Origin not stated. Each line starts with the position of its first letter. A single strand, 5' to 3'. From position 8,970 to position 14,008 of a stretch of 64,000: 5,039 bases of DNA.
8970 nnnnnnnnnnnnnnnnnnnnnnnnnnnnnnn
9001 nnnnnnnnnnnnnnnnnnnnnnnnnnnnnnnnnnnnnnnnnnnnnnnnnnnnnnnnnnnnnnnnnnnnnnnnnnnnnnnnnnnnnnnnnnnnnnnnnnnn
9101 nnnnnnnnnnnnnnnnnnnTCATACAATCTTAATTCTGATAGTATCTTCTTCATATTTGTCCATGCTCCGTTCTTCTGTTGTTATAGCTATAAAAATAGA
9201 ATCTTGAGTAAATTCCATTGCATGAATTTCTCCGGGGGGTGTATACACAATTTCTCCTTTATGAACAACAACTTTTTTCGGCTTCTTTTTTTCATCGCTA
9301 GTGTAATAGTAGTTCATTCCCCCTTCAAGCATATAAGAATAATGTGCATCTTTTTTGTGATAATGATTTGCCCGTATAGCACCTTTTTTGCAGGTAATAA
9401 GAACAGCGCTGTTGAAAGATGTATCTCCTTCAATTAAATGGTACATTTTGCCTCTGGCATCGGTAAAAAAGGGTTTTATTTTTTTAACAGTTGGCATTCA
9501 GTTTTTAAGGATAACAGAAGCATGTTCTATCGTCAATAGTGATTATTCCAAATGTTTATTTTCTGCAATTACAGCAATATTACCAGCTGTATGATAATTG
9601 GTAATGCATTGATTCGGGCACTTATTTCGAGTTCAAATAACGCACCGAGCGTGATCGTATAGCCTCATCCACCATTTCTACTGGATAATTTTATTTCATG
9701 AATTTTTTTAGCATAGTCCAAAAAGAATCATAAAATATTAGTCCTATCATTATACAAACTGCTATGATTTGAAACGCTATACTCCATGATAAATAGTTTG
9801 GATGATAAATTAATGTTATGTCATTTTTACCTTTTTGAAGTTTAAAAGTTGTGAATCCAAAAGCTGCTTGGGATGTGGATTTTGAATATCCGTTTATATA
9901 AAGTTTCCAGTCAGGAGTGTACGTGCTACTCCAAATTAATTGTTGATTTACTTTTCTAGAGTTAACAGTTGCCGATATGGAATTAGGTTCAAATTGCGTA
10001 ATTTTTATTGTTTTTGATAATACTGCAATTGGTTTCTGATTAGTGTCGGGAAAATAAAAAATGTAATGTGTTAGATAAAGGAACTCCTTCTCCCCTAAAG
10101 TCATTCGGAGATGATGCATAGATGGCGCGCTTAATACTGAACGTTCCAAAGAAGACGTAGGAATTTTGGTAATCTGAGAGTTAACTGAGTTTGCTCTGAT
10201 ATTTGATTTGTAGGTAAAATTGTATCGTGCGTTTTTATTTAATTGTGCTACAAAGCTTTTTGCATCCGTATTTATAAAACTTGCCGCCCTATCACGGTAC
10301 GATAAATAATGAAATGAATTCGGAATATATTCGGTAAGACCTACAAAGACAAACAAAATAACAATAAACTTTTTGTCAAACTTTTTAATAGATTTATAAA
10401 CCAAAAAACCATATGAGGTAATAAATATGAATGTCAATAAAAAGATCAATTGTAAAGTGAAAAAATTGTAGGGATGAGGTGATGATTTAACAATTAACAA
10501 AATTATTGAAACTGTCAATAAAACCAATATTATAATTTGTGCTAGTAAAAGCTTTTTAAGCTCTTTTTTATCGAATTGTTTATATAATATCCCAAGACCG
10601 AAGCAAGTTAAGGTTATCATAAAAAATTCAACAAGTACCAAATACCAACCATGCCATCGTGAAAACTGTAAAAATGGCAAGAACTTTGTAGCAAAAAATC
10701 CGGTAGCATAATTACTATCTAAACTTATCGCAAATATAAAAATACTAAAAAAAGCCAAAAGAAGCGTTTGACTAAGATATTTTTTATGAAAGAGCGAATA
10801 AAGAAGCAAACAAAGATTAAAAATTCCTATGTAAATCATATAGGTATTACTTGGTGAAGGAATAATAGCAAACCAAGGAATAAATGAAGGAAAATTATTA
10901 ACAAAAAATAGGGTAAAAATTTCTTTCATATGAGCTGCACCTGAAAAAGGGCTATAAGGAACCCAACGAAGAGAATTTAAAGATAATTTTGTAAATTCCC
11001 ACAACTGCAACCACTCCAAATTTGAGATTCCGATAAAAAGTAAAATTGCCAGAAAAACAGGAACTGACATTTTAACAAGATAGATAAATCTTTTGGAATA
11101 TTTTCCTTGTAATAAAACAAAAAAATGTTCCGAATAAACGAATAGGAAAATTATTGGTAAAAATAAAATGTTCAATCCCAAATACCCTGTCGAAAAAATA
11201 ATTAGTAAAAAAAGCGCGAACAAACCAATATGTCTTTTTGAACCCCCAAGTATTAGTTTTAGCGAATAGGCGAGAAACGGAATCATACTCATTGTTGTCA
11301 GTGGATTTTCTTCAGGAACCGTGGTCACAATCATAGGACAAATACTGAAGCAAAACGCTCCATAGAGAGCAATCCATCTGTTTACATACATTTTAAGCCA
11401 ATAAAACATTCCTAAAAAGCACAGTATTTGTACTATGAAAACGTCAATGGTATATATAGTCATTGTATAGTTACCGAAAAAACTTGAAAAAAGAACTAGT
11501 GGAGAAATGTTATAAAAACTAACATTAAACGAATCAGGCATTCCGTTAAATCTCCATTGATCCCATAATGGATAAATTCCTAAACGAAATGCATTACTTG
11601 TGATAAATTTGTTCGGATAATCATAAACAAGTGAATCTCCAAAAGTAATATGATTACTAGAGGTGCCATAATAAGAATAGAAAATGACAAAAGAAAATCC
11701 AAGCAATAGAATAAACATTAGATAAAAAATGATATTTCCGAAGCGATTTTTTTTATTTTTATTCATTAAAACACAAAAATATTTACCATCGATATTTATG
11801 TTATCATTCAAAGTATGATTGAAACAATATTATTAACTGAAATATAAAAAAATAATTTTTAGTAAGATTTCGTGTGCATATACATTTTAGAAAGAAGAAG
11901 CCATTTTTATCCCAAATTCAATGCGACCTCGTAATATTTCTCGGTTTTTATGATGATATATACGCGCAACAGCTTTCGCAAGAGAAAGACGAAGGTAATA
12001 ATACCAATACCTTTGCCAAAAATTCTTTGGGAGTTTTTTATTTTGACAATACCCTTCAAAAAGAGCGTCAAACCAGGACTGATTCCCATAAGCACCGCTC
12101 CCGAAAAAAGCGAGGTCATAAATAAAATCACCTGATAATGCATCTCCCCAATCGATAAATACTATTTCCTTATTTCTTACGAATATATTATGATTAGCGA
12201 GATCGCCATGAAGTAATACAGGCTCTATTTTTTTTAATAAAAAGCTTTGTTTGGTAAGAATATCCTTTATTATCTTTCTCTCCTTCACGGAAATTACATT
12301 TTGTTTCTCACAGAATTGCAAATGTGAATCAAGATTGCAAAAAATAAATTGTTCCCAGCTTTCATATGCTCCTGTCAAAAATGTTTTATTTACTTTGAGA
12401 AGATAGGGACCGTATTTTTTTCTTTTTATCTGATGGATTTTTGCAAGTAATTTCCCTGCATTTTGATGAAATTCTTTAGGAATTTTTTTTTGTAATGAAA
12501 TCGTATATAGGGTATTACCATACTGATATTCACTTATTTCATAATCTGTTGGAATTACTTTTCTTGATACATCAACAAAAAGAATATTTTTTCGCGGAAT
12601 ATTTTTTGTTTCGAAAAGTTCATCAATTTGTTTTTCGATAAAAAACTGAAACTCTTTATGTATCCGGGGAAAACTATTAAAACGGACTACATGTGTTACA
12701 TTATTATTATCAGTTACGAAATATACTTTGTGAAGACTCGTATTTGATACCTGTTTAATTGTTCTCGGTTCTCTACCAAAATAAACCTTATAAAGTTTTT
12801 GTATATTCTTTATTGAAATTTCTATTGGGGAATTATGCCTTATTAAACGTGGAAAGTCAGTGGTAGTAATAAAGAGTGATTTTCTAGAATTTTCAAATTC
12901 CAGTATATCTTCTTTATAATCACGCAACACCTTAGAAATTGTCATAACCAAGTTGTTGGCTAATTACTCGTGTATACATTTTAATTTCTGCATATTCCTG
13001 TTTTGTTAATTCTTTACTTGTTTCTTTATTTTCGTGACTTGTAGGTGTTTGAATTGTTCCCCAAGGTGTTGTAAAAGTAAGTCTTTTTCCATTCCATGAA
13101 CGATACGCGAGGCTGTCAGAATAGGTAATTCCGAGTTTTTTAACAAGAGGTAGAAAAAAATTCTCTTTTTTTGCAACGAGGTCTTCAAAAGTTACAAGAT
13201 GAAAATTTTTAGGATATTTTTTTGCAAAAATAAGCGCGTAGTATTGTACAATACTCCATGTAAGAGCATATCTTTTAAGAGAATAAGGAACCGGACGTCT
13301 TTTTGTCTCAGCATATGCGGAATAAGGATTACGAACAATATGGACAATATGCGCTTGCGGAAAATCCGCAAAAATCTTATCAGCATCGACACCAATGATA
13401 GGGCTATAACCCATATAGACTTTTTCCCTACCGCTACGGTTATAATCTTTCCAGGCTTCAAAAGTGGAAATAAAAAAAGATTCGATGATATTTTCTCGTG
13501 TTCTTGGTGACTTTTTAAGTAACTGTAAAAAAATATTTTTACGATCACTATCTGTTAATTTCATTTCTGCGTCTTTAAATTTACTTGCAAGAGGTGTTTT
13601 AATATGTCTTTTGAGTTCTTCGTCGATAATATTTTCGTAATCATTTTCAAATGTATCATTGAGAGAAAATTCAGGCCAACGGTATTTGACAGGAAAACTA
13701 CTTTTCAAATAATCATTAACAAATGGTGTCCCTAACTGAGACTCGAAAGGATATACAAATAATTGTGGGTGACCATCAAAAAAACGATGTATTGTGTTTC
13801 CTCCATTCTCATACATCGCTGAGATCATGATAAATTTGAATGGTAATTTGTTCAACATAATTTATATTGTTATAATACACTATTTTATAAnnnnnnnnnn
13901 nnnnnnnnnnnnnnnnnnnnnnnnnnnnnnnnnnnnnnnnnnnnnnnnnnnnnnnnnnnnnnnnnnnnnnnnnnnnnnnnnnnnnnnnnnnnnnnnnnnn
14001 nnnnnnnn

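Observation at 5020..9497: Five-gene translationally coupled operon predicted to make a C-methyl-branched sugar from a UDP-4-keto-pentose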

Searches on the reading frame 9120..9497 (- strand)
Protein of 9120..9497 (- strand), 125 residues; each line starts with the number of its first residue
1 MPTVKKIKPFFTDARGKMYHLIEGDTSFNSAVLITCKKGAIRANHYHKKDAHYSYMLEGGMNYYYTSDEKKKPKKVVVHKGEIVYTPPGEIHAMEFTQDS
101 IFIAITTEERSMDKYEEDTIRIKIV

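Call 5: search_protein_families(library=pfam, proteins=[window:9120-9497:-], max_evalue=0.001)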
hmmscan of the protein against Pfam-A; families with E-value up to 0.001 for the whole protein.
window:9120-9497:- (125 aa): 4 families
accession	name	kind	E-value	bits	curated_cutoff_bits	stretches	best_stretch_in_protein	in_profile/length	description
PF07883.17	Cupin_2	-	2.3e-08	34.1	27.2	1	33-100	2-62/70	Cupin domain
PF00190.28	Cupin_1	-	2.5e-07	30.8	22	1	29-112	33-120/151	Cupin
PF14667.12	Polysacc_synt_C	-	3.5e-05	24.3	28.7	1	12-120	2-111/111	Polysaccharide biosynthesis C-terminal domain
PF12973.13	Cupin_7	-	3.5e-05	24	27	1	29-107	33-101/105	ChrR Cupin-like domain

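Call 6: search_protein_families(library=ncbifam, proteins=[window:9120-9497:-], max_evalue=0.001)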
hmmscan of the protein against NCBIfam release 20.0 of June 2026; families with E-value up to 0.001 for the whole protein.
window:9120-9497:- (125 aa): 2 families
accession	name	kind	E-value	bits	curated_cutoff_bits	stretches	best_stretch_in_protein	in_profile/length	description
TIGR03404.1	bicupin_oxalic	subfamily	7.1e-06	25.3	254.2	1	31-103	69-139/367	bicupin, oxalate decarboxylase family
TIGR03037.1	anthran_nbaC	equivalog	0.00022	21.3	145.95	1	31-110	28-106/159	3-hydroxyanthranilate 3,4-dioxygenase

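Call 12: search_solved_structures(query=window:9120-9497:-, max_evalue=1)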
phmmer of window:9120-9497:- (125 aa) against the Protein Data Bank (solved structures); distinct sequences matched with E-value up to 1: 23.
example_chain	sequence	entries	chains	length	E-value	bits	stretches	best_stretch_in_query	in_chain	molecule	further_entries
2vqa_A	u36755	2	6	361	4.2e-11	46.2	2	31-96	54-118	SLL1358 PROTEIN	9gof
6ufi_A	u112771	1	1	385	3.6e-08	36.7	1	31-106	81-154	Cupin domain-containing protein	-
4met_A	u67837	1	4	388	9.2e-08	35.4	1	31-106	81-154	Oxalate decarboxylase OxdC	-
2v09_A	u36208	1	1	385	9.5e-08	35.4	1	31-113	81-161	OXALATE DECARBOXYLASE OXDC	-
6tzp_A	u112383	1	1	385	1.3e-07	34.9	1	31-106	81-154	Oxalate decarboxylase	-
5vg3_A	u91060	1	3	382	1.8e-07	34.5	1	31-106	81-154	Oxalate decarboxylase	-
3s0m_A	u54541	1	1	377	1.8e-07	34.5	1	31-104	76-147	Oxalate decarboxylase oxdC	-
1j58_A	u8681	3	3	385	1.8e-07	34.5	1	31-106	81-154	YVRK PROTEIN | OXALATE DECARBOXYLASE OXDC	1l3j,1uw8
2uya_A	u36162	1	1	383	2e-07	34.3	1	31-103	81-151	OXALATE DECARBOXYLASE OXDC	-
2uyb_A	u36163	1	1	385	2.1e-07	34.3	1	31-103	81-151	OXALATE DECARBOXYLASE OXDC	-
5hi0_A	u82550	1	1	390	2.1e-07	34.2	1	31-102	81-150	Oxalate decarboxylase OxdC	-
2uy9_A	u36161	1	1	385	2.2e-07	34.2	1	31-102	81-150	OXALATE DECARBOXYLASE OXDC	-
2uy8_A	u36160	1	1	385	1.3e-06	31.7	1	31-106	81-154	OXALATE DECARBOXYLASE OXDC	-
3dl3_A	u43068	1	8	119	0.027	17.8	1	55-102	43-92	Tellurite resistance protein B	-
1j3p_A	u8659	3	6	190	0.04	17.2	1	23-105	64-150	Phosphoglucose Isomerase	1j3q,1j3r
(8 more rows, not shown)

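Call 42: search_solved_structures(query=A2, max_evalue=1, show_alignments=3)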
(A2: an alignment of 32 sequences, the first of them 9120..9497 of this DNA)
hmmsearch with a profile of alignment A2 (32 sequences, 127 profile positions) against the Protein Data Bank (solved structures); distinct sequences matched with E-value up to 1: 54.
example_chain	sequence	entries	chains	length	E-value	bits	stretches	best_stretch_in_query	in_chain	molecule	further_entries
6ufi_A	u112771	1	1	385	5.1e-09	39.2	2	33-102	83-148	Cupin domain-containing protein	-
4met_A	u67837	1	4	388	7.6e-09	38.7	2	33-102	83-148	Oxalate decarboxylase OxdC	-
6tzp_A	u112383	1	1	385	2.4e-08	37.1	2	31-102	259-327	Oxalate decarboxylase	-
2vqa_A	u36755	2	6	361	2.7e-08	36.9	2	32-97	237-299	SLL1358 PROTEIN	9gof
3s0m_A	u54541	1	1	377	4.3e-08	36.2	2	31-102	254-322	Oxalate decarboxylase oxdC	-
5hi0_A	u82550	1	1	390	4.6e-08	36.2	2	31-102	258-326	Oxalate decarboxylase OxdC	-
5vg3_A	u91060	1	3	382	4.6e-08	36.2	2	31-102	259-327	Oxalate decarboxylase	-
1j58_A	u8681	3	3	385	4.7e-08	36.1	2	31-102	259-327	YVRK PROTEIN | OXALATE DECARBOXYLASE OXDC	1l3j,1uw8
2v09_A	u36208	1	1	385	4.7e-08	36.1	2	31-102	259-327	OXALATE DECARBOXYLASE OXDC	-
2uyb_A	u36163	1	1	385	4.8e-08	36.1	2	31-102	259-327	OXALATE DECARBOXYLASE OXDC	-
2uya_A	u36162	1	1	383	4.8e-08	36.1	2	31-102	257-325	OXALATE DECARBOXYLASE OXDC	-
2uy9_A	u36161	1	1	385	4.8e-08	36.1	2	31-102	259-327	OXALATE DECARBOXYLASE OXDC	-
2uy8_A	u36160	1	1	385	1.5e-06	31.3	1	31-102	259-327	OXALATE DECARBOXYLASE OXDC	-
2b9u_A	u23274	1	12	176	2.5e-06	30.6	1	9-111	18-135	hypothetical dTDP-4-dehydrorhamnose 3,5-epimerase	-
1wlt_A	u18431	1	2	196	3.2e-06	30.2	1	9-111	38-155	176aa long hypothetical dTDP-4-dehydrorhamnose 3,5-epimerase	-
4zu7_A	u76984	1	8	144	2.2e-05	27.5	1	12-117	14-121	QdtA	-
2pa7_A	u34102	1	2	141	5.5e-05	26.2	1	10-117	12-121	DTDP-6-deoxy-3,4-keto-hexulose isomerase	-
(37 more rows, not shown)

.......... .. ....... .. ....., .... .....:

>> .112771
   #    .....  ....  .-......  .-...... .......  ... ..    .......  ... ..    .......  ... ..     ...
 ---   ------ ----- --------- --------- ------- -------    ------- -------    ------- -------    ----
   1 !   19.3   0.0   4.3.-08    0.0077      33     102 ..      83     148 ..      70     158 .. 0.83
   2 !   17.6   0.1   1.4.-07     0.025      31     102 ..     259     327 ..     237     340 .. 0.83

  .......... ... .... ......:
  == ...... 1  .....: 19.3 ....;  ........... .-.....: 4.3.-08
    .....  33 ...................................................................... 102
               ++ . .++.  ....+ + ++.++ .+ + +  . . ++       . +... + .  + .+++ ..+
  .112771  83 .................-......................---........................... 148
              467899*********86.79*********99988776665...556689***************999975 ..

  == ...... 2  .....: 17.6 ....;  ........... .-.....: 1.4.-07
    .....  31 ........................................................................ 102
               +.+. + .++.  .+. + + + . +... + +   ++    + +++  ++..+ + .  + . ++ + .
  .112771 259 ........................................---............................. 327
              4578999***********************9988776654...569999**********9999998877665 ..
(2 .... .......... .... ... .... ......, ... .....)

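Call 43: search_protein_families(library=pfam, alignment_id=A2, max_evalue=0.1)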
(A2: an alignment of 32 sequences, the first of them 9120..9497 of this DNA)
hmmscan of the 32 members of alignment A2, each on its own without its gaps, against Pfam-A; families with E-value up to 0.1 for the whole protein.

A. member 1, window:9120-9497:- (125 aa): 10 families
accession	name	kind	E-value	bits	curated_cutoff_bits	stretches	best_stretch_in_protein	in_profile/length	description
PF07883.17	Cupin_2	-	2.3e-08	34.1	27.2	1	33-100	2-62/70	Cupin domain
PF00190.28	Cupin_1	-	2.5e-07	30.8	22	1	29-112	33-120/151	Cupin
PF14667.12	Polysacc_synt_C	-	3.5e-05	24.3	28.7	1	12-120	2-111/111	Polysaccharide biosynthesis C-terminal domain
PF12973.13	Cupin_7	-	3.5e-05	24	27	1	29-107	33-101/105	ChrR Cupin-like domain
PF02373.28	JmjC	-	0.0019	19.1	24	1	48-99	56-106/114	JmjC domain, hydroxylase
PF09313.17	DUF1971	-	0.002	18.6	23.1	1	56-99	31-74/80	Domain of unknown function (DUF1971)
PF08007.18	JmjC_2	-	0.0087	16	22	1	68-112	80-124/127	JmjC domain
PF06052.18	3-HAO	-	0.011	15.8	25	1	40-122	42-120/151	3-hydroxyanthranilic acid dioxygenase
PF03079.20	ARD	-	0.032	14.9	27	1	47-101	89-142/157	ARD/ARD' family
PF02311.25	AraC_binding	-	0.049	13.8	21.1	1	36-98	10-65/135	AraC-like ligand binding domain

B. families by the number of members that match (of 32 scanned): 20 families
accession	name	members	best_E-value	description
PF07883.17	Cupin_2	32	1.8e-09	Cupin domain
PF14667.12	Polysacc_synt_C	31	1.7e-08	Polysaccharide biosynthesis C-terminal domain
PF00190.28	Cupin_1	26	1.5e-07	Cupin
PF05523.17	FdtA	20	2.3e-11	WxcM-like, C-terminal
PF12973.13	Cupin_7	20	7.4e-07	ChrR Cupin-like domain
PF08007.18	JmjC_2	16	0.00036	JmjC domain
PF06052.18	3-HAO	14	6.9e-05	3-hydroxyanthranilic acid dioxygenase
PF09313.17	DUF1971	9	0.002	Domain of unknown function (DUF1971)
PF02373.28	JmjC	8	0.0019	JmjC domain, hydroxylase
PF02311.25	AraC_binding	7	9.2e-05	AraC-like ligand binding domain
PF00908.23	dTDP_sugar_isom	7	0.00016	dTDP-4-dehydrorhamnose 3,5-epimerase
PF05899.18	Cupin_3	6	0.0007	EutQ-like cupin domain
PF03079.20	ARD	3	0.01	ARD/ARD' family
PF19005.6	DUF5734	1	0.0095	Domain of unknown function (DUF5734)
PF00877.26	NLPC_P60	1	0.016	NlpC/P60 family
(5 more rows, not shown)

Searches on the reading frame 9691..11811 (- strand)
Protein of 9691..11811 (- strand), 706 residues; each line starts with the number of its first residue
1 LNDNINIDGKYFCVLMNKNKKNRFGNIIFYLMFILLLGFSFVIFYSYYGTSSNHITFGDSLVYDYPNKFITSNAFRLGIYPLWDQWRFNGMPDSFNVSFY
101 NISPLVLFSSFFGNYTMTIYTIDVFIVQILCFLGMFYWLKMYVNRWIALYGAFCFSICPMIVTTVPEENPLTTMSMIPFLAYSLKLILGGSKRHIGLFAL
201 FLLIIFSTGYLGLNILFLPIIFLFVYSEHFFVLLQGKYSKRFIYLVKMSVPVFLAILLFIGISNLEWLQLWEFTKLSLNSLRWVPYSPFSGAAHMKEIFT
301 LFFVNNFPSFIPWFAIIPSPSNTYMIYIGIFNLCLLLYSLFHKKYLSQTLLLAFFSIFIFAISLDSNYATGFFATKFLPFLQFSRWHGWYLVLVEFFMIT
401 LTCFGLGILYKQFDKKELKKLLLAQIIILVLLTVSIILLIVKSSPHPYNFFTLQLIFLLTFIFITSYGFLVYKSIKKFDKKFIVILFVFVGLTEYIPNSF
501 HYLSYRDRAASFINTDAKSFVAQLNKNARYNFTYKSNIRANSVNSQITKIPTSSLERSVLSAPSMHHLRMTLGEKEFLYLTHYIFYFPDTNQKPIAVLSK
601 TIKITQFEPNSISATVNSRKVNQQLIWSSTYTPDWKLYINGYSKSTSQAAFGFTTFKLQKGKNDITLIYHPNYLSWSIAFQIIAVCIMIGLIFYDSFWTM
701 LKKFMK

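Call 5: search_protein_families(library=pfam, proteins=[window:9691-11811:-], max_evalue=0.001)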
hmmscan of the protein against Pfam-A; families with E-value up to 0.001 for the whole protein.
window:9691-11811:- (706 aa): 1 family
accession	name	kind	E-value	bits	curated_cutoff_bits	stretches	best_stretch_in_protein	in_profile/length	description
PF09586.16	YfhO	-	1.1e-13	50.9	28.5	1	592-678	745-832/835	Bacterial membrane protein YfhO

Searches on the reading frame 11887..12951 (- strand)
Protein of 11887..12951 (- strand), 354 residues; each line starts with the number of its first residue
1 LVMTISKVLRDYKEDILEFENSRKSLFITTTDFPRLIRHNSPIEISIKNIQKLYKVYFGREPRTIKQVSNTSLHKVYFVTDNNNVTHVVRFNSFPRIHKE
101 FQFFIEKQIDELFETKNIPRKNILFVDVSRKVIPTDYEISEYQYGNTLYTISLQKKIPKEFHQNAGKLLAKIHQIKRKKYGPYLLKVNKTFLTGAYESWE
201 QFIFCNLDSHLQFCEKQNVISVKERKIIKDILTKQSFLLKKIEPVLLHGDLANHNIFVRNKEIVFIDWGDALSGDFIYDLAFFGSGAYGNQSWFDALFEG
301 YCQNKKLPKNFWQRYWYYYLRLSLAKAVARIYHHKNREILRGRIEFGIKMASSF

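Call 5: search_protein_families(library=pfam, proteins=[window:11887-12951:-], max_evalue=0.001)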
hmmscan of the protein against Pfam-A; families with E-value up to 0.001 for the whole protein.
window:11887-12951:- (354 aa): 3 families
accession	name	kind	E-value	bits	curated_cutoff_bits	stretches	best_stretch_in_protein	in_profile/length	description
PF01636.29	APH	-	2e-17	64.2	23.2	1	64-302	1-230/239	Phosphotransferase enzyme family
PF03881.20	Fructosamin_kin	-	2.5e-09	37.2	22.4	1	133-326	74-266/288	Fructosamine kinase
PF01163.29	RIO1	-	8.5e-06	25.9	22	1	221-273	103-153/187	RIO domain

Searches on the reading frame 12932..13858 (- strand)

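Call 5: search_protein_families(library=pfam, proteins=[window:12932-13858:-], max_evalue=0.001)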
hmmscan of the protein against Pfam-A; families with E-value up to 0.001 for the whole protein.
window:12932-13858:- (308 aa): 1 family
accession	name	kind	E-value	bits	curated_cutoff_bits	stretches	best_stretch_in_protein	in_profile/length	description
PF13469.12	Sulfotransfer_3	-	2.7e-12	47.9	27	1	22-248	14-216/216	Sulfotransferase family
